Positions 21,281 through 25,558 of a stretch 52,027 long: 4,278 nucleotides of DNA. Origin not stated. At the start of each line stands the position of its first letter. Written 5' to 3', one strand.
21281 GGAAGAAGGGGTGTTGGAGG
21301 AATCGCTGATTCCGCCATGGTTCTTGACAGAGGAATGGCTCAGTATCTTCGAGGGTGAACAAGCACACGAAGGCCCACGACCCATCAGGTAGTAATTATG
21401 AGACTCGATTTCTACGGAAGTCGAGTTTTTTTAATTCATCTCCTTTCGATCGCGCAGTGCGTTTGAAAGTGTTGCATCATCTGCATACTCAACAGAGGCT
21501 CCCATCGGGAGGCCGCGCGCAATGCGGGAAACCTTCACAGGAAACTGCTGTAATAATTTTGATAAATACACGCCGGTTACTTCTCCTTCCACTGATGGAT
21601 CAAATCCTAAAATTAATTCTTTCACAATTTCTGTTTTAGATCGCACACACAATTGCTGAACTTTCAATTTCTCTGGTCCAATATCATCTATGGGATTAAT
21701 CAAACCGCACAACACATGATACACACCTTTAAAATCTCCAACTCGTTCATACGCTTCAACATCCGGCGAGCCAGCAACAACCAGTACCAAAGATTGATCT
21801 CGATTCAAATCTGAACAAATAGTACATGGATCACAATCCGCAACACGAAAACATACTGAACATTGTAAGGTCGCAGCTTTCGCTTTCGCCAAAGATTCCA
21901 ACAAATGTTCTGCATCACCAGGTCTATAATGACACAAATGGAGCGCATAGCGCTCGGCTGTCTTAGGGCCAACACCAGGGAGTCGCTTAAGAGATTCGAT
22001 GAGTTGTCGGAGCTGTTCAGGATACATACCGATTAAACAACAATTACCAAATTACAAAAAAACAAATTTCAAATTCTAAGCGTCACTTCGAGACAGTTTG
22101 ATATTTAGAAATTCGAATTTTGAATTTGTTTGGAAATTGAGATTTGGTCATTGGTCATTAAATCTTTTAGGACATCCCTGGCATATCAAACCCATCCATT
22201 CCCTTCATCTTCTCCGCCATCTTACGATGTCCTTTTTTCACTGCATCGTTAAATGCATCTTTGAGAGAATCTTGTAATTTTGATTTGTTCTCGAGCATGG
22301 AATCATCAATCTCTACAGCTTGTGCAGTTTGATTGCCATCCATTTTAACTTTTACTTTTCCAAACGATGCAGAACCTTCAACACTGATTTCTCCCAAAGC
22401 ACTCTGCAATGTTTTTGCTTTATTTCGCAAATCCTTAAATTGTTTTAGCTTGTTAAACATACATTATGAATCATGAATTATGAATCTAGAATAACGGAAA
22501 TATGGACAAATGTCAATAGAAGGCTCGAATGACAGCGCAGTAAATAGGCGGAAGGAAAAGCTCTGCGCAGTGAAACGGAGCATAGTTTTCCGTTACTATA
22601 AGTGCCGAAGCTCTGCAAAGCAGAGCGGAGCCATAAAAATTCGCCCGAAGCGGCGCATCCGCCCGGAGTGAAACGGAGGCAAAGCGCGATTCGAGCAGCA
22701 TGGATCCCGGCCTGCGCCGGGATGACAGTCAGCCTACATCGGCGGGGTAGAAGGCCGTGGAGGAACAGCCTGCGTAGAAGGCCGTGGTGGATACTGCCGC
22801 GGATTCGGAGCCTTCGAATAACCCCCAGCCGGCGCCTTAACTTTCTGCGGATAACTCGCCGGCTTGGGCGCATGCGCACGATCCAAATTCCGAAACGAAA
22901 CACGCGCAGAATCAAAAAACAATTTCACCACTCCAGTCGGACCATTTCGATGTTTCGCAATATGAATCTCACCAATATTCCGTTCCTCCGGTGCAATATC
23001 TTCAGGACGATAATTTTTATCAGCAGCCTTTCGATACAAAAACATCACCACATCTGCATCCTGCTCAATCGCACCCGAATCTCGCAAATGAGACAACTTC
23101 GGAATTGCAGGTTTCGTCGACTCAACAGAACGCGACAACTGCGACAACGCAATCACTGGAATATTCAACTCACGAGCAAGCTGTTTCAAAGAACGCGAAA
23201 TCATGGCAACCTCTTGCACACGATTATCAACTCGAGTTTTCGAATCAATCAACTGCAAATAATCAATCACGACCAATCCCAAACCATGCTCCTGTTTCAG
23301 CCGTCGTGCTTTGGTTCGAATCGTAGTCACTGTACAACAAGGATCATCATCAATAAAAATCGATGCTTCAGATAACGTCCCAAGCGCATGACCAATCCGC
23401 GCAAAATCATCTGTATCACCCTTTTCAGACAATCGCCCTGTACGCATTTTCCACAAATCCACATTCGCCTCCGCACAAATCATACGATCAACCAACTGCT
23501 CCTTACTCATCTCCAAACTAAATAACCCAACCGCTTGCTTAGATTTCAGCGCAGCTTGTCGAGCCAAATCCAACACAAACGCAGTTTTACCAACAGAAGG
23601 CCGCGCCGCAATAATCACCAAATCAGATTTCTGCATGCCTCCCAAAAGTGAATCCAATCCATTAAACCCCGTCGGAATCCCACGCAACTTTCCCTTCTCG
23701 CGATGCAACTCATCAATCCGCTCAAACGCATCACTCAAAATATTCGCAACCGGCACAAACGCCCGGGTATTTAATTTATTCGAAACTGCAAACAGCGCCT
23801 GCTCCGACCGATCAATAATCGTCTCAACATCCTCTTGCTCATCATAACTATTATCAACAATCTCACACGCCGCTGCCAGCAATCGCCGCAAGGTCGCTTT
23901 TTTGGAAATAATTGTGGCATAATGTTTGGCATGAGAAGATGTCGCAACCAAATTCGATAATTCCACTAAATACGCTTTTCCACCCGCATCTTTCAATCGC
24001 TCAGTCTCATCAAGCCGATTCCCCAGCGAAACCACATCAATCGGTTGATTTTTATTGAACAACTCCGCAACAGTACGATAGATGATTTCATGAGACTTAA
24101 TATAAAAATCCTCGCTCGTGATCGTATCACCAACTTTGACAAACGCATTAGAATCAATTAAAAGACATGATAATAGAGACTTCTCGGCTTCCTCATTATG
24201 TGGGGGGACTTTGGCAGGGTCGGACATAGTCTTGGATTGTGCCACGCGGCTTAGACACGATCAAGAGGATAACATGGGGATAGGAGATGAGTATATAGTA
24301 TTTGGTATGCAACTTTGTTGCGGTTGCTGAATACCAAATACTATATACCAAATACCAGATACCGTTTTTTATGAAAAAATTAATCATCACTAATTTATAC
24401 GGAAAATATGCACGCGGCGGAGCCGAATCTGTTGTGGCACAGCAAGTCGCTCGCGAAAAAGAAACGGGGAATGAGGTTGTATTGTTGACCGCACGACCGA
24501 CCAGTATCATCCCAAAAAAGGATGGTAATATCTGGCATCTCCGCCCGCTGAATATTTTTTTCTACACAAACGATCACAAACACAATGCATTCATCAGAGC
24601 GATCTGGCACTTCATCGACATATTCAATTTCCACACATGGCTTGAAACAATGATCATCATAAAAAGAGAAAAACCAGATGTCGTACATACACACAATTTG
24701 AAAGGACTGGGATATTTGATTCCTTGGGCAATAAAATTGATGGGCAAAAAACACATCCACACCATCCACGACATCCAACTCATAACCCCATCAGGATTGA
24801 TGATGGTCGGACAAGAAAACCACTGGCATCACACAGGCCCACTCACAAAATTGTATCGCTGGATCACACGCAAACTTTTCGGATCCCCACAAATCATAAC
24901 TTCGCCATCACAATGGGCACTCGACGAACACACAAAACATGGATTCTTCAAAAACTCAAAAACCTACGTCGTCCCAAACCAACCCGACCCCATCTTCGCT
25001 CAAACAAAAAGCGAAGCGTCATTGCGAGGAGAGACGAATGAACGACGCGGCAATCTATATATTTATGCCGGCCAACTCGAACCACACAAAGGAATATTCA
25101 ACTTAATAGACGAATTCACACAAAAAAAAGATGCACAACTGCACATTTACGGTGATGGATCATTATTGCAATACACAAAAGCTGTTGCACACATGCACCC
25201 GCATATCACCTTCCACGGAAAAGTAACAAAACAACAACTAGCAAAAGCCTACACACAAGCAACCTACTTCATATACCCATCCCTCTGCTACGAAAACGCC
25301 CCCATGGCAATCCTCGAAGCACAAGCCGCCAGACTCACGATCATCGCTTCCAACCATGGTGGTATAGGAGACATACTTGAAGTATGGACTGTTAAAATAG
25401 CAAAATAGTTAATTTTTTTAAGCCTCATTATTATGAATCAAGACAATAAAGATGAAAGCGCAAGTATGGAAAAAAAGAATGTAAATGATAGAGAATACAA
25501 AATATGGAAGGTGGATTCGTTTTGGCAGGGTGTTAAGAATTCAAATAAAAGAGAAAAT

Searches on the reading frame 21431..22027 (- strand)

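Call 77: search_protein_families(library=pfam, proteins=[window:21431-22027:-], max_evalue=0.00001)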
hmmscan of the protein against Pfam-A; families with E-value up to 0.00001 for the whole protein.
window:21431-22027:- (198 aa): 4 families
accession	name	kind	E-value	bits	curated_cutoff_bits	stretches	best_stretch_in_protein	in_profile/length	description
PF13662.12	Toprim_4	-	8.8e-17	61.6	25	1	80-170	2-85/85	Toprim domain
PF21176.3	RecR_HhH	-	1.9e-14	53.6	27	1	6-49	1-44/45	RecR, helix-hairpin-helix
PF21175.2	RecR_C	-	3.1e-09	36.5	22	1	172-195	1-24/24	RecR, C-terminal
PF01751.28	Toprim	-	4.2e-07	30.5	23.1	1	82-169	3-96/96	Toprim domain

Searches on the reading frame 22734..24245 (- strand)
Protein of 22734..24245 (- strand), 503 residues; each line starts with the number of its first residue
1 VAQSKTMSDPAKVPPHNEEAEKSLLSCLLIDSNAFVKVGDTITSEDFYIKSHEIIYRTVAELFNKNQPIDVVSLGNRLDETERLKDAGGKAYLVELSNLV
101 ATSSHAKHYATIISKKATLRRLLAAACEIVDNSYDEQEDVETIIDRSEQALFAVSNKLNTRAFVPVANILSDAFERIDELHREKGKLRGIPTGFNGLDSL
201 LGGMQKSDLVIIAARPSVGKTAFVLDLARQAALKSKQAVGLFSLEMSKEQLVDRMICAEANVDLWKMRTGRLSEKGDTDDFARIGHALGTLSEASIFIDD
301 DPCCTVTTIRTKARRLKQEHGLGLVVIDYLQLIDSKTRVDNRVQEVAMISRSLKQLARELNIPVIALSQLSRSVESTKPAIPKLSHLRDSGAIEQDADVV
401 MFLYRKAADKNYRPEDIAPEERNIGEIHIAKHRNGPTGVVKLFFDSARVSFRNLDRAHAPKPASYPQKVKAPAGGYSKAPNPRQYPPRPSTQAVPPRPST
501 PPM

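Call 77: search_protein_families(library=pfam, proteins=[window:22734-24245:-], max_evalue=0.00001)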
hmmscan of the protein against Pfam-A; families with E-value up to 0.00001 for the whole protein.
window:22734-24245:- (503 aa): 3 families
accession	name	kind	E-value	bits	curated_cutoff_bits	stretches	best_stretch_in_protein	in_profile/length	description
PF03796.21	DnaB_C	-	4e-99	331.6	27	1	189-453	1-255/255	DnaB-like helicase C terminal domain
PF00772.26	DnaB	-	3.4e-31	107.8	23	1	14-114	2-102/103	DnaB-like helicase N terminal domain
PF13481.12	AAA_25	-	1.6e-11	44.7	27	1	194-370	19-190/195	AAA domain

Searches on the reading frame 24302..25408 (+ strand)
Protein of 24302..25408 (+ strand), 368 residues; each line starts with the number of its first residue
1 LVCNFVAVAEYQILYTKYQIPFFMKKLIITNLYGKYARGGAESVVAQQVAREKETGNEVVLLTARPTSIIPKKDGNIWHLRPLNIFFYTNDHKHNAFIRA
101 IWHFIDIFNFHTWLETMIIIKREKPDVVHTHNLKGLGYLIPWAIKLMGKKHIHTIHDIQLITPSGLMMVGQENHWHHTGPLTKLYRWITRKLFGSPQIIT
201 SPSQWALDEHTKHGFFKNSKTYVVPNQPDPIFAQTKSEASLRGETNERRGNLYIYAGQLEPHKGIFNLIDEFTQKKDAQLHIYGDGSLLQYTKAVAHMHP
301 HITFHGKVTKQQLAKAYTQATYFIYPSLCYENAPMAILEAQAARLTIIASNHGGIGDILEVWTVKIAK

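Call 77: search_protein_families(library=pfam, proteins=[window:24302-25408:+], max_evalue=0.00001)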
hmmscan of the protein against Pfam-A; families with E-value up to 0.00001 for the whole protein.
window:24302-25408:+ (368 aa): 4 families
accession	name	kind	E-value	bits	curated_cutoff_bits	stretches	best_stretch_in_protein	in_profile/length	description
PF00534.26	Glycos_transf_1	-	1.3e-19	70.8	26.4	1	248-360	13-132/172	Glycosyl transferases group 1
PF13692.12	Glyco_trans_1_4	-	4.4e-19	69.6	27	1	253-359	4-115/142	Glycosyl transferases group 1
PF13439.12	Glyco_transf_4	-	7.6e-17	62.3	28.5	1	39-226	2-164/170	Glycosyltransferase Family 4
PF13579.12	Glyco_trans_4_4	-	3.2e-12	47.5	29.7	1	39-226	1-157/158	Glycosyl transferase 4-like domain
